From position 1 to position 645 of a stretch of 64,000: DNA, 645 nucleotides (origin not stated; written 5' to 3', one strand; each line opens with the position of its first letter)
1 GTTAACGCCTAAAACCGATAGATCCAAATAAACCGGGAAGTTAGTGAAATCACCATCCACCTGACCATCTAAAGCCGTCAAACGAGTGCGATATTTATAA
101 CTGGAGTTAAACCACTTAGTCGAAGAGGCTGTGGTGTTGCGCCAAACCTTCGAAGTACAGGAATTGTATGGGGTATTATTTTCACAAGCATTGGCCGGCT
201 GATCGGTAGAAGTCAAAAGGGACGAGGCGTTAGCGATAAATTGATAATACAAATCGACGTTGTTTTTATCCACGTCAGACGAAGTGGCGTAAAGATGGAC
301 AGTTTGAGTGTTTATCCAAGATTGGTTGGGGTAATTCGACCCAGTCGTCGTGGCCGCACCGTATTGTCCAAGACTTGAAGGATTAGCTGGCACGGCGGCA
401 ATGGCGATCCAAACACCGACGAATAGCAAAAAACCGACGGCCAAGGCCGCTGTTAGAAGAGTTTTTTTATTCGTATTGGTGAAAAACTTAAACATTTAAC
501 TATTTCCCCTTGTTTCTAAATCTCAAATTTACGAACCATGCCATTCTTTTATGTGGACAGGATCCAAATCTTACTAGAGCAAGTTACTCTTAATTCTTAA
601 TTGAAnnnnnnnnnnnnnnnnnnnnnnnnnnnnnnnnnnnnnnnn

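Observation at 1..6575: Two consecutive membrane-anchored DUF2341-type surface proteins, one a 1989-aa giant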

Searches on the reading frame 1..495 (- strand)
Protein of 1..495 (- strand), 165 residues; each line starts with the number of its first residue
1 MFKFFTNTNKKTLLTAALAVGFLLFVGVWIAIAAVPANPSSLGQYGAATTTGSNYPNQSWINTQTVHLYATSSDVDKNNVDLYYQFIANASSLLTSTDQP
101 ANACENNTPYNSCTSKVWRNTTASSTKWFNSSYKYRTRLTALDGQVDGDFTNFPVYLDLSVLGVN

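Call 9: search_protein_families(library=pfam, proteins=[window:1-495:-], max_evalue=0.1)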
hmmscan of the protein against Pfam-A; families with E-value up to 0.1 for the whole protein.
window:1-495:- (165 aa): 0 families

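Call 10: search_protein_families(library=ncbifam, proteins=[window:1-495:-], max_evalue=0.1)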
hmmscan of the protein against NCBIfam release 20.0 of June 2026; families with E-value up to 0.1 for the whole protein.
window:1-495:- (165 aa): 0 families
